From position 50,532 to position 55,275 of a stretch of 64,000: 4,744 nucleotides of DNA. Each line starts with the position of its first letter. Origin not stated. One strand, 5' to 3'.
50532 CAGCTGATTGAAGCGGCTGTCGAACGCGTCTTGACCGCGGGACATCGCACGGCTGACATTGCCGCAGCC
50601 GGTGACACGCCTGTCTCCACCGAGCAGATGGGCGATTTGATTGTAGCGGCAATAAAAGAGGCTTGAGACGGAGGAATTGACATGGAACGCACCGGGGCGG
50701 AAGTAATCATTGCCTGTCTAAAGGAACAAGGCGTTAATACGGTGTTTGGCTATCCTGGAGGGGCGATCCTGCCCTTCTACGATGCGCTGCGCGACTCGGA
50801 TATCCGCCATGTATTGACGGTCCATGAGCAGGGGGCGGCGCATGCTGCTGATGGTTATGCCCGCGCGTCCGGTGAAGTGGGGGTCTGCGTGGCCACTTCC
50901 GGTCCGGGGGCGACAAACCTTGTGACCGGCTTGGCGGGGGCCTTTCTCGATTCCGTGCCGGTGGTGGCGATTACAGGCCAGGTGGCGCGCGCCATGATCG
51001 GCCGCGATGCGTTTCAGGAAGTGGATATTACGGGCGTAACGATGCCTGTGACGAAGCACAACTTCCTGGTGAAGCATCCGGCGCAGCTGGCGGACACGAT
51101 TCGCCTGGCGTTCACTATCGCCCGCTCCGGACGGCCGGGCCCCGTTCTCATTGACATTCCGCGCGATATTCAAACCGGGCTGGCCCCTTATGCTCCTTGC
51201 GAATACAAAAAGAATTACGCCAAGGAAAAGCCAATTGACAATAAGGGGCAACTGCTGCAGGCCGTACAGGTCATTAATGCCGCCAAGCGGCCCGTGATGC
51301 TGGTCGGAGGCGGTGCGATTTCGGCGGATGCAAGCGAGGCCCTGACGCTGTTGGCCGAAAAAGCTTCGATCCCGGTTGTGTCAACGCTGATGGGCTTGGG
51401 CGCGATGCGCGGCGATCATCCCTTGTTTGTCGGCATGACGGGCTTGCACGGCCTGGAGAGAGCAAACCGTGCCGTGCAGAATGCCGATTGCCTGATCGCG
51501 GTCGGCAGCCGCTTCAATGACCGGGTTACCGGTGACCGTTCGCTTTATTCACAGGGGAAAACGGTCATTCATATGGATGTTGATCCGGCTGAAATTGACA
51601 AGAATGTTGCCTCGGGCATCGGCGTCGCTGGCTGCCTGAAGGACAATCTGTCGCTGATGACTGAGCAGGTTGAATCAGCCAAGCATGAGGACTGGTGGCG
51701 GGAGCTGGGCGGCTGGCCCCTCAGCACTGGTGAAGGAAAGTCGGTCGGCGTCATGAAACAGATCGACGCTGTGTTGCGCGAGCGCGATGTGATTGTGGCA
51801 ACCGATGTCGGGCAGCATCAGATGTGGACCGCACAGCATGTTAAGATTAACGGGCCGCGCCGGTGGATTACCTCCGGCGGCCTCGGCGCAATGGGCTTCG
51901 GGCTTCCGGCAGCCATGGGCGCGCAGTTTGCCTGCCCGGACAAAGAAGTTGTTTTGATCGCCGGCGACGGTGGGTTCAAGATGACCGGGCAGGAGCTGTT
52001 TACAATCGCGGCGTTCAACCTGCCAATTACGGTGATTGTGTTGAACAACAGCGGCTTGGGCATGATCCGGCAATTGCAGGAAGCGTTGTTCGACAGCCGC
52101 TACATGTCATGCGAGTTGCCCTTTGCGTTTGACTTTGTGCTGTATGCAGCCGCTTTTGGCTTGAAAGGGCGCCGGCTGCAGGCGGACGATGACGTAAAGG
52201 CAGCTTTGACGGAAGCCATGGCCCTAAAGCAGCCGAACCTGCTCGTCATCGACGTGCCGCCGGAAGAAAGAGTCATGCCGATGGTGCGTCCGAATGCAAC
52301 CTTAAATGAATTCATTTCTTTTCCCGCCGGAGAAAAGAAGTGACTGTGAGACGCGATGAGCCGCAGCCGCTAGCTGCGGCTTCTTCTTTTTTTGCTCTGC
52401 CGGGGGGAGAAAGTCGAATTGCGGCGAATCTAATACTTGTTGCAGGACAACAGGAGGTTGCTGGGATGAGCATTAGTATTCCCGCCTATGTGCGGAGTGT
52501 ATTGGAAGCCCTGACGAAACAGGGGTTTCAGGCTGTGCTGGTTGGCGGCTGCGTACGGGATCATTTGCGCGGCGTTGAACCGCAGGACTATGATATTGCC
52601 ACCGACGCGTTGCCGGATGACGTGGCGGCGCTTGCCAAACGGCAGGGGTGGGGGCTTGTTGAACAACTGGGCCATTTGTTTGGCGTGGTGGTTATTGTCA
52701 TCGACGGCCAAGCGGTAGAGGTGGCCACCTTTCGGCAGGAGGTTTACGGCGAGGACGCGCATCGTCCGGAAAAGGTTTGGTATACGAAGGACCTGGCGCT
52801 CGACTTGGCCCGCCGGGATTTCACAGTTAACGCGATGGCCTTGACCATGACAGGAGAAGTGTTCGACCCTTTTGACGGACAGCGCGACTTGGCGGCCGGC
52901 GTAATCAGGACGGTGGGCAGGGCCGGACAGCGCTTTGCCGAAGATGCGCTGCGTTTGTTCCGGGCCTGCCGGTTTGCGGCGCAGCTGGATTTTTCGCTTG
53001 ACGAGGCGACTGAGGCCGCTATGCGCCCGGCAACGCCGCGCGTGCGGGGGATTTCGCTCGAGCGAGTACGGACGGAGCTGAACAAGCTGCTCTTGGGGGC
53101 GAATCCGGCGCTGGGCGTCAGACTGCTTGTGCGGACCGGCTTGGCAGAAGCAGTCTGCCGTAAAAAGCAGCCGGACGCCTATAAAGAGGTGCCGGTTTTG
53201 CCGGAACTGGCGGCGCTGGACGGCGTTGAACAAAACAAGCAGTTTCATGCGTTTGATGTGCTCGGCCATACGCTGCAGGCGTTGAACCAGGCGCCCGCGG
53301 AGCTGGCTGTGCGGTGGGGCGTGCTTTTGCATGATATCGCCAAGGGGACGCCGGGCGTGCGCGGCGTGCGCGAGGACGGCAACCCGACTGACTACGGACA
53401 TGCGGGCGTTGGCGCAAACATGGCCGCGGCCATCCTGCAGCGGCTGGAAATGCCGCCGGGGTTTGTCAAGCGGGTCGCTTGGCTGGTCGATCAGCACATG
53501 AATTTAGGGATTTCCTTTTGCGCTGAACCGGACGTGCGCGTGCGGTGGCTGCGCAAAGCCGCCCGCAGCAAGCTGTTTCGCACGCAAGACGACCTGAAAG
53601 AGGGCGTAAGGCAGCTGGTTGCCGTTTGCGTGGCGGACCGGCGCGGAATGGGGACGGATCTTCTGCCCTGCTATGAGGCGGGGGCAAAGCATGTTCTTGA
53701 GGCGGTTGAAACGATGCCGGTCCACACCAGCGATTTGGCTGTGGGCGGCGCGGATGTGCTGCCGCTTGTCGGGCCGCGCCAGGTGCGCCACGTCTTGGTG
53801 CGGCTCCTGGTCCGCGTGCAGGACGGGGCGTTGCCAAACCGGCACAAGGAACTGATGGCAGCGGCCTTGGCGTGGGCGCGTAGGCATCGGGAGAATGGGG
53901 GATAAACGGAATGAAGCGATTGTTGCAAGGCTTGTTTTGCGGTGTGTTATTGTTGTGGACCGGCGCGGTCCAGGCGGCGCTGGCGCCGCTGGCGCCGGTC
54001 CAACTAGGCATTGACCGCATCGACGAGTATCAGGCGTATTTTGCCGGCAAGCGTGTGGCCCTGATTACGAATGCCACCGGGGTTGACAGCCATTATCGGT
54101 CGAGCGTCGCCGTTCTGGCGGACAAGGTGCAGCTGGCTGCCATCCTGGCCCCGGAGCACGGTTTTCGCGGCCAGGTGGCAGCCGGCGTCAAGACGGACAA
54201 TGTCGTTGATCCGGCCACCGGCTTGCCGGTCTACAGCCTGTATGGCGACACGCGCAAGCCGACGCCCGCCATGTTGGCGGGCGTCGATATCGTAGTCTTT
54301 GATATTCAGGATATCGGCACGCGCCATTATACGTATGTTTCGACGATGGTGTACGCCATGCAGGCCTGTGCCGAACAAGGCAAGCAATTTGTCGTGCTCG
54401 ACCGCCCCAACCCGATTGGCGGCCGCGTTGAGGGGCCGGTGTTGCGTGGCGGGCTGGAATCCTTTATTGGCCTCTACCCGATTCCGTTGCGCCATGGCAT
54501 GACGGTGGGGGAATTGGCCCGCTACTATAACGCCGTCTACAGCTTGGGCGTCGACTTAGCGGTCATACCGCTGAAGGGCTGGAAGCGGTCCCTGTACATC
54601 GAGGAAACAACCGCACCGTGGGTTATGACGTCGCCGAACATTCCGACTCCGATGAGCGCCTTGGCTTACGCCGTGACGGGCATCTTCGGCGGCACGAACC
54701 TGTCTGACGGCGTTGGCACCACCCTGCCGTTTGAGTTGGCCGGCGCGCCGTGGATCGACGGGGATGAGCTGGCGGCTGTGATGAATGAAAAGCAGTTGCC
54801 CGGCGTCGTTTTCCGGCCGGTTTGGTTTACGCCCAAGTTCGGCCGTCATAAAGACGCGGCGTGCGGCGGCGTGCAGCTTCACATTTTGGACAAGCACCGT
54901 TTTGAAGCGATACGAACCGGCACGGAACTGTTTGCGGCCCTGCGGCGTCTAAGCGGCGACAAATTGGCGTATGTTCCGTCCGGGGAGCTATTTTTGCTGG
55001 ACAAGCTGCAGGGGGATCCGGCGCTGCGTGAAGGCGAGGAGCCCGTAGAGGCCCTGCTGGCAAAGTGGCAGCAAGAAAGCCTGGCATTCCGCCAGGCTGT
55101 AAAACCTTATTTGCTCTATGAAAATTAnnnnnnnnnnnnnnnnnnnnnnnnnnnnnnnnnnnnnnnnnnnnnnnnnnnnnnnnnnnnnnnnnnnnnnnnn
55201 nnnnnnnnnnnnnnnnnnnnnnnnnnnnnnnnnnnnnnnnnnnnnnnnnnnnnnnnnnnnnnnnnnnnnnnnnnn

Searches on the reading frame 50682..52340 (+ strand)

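Call 40: search_protein_families(library=pfam, proteins=[window:50682-52340:+])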
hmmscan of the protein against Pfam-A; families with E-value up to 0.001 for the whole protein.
window:50682-52340:+ (553 aa): 3 families
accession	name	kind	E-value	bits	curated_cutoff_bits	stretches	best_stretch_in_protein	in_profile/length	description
PF02775.26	TPP_enzyme_C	-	7.5e-51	172.3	21.9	1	375-522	1-150/151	Thiamine pyrophosphate enzyme, C-terminal TPP binding domain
PF02776.23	TPP_enzyme_N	-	3.1e-45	153.2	26.8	1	4-117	2-117/119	Thiamine pyrophosphate enzyme, N-terminal TPP binding domain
PF00205.28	TPP_enzyme_M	-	8.6e-44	149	30.4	1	193-323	3-134/137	Thiamine pyrophosphate enzyme, central domain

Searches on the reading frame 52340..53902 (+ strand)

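Call 40: search_protein_families(library=pfam, proteins=[window:52340-53902:+])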
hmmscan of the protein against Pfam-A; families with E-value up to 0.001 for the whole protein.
window:52340-53902:+ (521 aa): 3 families
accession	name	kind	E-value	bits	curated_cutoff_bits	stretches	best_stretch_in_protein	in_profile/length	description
PF01743.26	PolyA_pol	-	4.1e-31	108.4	23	1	66-190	2-126/126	Poly A polymerase head domain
PF12627.12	PolyA_pol_RNAbd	-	1.1e-14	54.4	22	1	217-272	1-56/64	Probable RNA and SrmB- binding site of polymerase A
PF01966.28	HD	-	4.9e-07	30.5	22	1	320-391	23-90/116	HD domain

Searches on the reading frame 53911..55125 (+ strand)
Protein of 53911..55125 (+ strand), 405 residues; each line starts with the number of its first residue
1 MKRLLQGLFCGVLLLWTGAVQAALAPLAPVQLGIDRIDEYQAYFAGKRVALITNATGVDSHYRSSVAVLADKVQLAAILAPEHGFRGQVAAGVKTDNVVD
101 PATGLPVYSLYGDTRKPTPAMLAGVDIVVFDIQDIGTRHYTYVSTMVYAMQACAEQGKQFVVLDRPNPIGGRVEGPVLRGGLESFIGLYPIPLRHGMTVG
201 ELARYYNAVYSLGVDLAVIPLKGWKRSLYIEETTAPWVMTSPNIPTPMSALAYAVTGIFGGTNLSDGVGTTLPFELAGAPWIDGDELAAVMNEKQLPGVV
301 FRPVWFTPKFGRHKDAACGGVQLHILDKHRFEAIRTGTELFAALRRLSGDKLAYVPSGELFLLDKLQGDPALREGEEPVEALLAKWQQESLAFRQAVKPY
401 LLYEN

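Call 40: search_protein_families(library=pfam, proteins=[window:53911-55125:+])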
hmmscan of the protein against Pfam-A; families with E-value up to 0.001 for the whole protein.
window:53911-55125:+ (405 aa): 2 families
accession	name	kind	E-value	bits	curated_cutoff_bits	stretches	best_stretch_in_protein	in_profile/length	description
PF07075.17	NamZ_N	-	2.7e-83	278.8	26.9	1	49-246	1-201/203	Exo-beta-N-acetylmuramidase NamZ, N-terminal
PF20732.2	NamZ_C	-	2.1e-44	152.4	25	1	252-403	2-152/152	Exo-beta-N-acetylmuramidase NamZ, C-terminal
